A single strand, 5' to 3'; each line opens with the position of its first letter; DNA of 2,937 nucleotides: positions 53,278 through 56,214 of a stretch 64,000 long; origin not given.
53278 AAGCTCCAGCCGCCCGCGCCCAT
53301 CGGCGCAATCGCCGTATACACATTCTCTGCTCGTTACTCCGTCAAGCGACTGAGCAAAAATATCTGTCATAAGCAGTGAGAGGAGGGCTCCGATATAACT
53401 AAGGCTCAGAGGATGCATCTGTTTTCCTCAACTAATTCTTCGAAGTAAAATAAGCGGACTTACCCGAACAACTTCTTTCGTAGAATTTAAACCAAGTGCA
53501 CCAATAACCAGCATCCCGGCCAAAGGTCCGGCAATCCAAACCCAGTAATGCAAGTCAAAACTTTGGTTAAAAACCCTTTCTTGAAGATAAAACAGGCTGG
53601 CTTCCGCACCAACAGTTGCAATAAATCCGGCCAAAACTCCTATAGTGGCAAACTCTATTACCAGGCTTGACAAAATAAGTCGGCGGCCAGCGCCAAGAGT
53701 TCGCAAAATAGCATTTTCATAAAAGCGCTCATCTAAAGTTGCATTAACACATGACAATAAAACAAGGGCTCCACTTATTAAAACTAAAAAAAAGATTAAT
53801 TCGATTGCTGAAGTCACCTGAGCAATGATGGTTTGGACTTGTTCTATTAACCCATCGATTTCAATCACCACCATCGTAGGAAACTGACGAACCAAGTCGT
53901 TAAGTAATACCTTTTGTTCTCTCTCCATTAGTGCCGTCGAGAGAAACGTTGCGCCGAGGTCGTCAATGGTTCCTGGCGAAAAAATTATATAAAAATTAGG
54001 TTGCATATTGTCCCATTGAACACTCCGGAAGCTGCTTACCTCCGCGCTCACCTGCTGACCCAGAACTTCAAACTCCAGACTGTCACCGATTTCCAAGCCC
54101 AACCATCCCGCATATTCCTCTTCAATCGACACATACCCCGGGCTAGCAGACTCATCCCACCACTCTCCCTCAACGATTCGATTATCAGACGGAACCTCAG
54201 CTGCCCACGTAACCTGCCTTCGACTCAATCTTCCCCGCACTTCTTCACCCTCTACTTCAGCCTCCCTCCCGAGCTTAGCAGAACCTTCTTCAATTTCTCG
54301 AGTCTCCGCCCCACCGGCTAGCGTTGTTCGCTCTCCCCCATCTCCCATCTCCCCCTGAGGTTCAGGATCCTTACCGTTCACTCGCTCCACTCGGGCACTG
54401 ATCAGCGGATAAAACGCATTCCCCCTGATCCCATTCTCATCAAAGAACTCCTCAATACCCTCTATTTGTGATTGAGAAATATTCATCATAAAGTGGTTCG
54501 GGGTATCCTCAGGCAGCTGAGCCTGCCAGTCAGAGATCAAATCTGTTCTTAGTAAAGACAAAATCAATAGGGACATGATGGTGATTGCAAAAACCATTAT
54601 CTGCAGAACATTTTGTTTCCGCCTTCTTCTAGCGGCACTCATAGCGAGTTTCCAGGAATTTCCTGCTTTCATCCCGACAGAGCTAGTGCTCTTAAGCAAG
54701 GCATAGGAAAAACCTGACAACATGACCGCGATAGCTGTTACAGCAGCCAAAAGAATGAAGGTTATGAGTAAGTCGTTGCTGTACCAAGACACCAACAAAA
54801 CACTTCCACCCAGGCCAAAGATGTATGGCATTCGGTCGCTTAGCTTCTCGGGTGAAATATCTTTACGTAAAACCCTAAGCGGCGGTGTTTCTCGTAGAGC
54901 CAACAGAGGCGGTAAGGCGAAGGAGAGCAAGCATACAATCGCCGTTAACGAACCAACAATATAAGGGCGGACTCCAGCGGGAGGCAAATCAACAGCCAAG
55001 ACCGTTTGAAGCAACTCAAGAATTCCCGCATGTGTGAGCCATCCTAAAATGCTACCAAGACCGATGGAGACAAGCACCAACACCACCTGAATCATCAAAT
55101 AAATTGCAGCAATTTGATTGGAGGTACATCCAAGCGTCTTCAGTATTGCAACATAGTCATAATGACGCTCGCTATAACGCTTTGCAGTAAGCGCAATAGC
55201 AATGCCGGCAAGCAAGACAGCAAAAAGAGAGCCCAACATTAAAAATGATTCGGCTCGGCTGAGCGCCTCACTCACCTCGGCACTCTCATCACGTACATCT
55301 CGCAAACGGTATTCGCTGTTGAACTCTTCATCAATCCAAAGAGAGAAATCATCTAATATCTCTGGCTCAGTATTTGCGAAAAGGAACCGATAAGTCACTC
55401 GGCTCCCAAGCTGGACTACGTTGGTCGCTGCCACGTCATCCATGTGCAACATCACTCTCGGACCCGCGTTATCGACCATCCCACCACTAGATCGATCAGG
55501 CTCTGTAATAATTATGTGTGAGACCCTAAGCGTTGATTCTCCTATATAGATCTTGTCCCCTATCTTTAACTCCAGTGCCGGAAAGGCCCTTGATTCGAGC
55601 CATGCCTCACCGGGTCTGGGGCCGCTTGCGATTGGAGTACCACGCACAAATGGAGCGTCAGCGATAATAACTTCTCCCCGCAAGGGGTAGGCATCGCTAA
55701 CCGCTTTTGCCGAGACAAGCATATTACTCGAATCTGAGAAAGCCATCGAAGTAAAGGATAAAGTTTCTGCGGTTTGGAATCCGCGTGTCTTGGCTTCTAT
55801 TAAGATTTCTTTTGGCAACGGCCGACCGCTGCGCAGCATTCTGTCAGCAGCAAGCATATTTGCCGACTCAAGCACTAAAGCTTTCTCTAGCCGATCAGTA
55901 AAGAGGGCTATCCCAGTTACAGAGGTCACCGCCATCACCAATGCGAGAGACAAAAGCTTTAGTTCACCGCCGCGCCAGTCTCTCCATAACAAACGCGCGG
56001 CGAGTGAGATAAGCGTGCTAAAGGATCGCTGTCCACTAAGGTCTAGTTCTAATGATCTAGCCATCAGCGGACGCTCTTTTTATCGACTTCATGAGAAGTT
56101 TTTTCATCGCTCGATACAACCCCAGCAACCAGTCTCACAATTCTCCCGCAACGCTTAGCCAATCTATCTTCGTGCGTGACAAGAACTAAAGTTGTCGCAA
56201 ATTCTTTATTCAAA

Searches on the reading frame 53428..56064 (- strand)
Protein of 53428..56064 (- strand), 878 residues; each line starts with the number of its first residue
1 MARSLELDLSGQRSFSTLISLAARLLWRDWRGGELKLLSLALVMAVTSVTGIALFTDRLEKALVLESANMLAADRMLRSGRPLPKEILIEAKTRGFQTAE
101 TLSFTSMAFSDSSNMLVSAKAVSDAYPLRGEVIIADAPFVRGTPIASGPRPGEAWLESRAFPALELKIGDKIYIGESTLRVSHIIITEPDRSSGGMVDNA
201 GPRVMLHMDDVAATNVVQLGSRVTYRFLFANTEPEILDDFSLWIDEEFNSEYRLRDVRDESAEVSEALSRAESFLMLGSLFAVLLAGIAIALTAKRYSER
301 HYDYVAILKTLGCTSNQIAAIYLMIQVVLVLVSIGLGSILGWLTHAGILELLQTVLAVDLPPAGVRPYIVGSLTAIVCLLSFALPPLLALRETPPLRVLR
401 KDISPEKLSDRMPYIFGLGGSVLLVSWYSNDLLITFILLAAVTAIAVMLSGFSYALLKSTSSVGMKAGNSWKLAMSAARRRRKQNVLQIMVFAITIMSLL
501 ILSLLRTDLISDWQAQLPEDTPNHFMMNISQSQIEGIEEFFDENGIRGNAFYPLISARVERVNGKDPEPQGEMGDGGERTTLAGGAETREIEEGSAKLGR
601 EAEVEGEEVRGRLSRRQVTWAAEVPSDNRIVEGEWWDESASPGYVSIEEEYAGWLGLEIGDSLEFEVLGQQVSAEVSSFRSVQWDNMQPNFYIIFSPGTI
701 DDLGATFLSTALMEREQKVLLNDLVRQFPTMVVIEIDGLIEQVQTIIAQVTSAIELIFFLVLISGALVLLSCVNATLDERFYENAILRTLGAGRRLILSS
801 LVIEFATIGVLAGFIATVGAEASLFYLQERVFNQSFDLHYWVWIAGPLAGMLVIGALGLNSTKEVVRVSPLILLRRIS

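Call 52: search_protein_families(library=pfam, proteins=[window:53428-56064:-], max_evalue=0.00001)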
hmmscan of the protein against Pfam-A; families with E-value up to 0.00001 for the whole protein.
window:53428-56064:- (878 aa): 1 family
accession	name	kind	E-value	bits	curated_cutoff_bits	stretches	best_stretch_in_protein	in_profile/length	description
PF02687.27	FtsX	-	2.1e-18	67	25.5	2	756-869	2-119/120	FtsX-like permease C-terminal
